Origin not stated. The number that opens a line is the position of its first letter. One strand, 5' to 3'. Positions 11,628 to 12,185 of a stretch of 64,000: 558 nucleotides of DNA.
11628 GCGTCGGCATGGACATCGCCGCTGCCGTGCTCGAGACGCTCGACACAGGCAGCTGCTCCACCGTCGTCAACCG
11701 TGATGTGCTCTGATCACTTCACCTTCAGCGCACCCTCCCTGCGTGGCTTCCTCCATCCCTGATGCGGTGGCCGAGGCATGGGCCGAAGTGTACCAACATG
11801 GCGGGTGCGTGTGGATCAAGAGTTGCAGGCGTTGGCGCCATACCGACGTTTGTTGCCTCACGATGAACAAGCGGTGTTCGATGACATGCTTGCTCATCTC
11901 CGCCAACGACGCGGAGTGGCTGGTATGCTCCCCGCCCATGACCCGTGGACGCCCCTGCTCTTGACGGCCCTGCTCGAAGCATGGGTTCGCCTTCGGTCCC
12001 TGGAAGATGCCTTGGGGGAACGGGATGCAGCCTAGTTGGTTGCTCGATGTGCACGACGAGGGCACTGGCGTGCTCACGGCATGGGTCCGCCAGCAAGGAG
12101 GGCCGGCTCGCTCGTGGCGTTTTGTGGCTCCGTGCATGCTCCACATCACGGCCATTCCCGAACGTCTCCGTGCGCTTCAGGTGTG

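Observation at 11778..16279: Candidate archaeal translesion 'mutasome': exonuclease-less family-B polymerase + P-loop-dead RecA-fold protein + active DinB + small coupled ORF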

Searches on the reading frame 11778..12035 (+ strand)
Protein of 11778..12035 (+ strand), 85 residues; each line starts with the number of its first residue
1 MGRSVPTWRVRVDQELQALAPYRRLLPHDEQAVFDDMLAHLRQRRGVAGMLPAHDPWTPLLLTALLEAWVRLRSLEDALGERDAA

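Call 3: search_protein_families(library=pfam, proteins=[window:11778-12035:+], max_evalue=0.1)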
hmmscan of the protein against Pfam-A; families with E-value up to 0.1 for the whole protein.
window:11778-12035:+ (85 aa): 0 families

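Call 4: search_protein_families(library=ncbifam, proteins=[window:11778-12035:+], max_evalue=0.1)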
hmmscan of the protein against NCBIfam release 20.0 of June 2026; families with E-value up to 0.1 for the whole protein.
window:11778-12035:+ (85 aa): 0 families

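Call 30: search_protein_families(library=pfam, proteins=[window:11778-12035:+], max_evalue=10)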
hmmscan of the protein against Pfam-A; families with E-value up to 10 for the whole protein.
window:11778-12035:+ (85 aa): 0 families

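Call 33: find_homologous_proteins(query=window:11778-12035:+, max_evalue=0.001)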
Query window:11778-12035:+ (85 aa): 10 proteins with E <= 0.001 among 15 candidates.
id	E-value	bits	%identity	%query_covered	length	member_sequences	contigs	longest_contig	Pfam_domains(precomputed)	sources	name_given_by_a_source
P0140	5.6e-45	169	94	100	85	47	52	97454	PF26485.1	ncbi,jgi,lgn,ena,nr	ncbi:MAG: hypothetical protein CMA56_01060 [Euryarchaeota archaeon]|nr:hypothetical protein [Euryarc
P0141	5.2e-44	166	92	100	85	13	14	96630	PF26485.1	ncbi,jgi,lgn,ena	ncbi:MAG: hypothetical protein ACPGOT_02735 [Candidatus Poseidoniaceae archaeon]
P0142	4.1e-41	157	87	100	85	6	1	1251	PF26485.1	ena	-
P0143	7.5e-34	133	83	89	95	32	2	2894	PF26485.1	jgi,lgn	jgi:hypothetical protein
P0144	1.8e-33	132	79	89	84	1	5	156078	PF26485.1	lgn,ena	-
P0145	2.9e-32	128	80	89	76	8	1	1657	PF26485.1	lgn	-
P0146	5.9e-31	124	80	100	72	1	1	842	PF26485.1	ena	-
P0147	2.2e-26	110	80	76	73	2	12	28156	PF26485.1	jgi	jgi:hypothetical protein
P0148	3.8e-26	109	78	76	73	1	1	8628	PF26485.1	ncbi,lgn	-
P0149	3.2e-16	77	48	96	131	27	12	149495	PF26485.1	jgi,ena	-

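Call 70: predict_structure(alignment_id=A4)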
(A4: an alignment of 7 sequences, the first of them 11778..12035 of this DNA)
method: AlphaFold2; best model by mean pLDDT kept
length: 85 residues; sequences in the alignment: 7
mean_pLDDT: 71.6   pTM: 0.44
mean pLDDT of the five models: 71.6, 70.3, 66.8, 66.1, 61.2
residues with pLDDT >= 90: 0; 70-90: 57; 50-70: 27; < 50: 1
segments of 3 or more residues with pLDDT < 50: none
pLDDT, mean of each block of 10 residues (from residue 1): 64 76 78 79 63 61 76 80 64
secondary structure, 60 per line:
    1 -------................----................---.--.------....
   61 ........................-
elements in order: H8-23 H28-43 H57-84
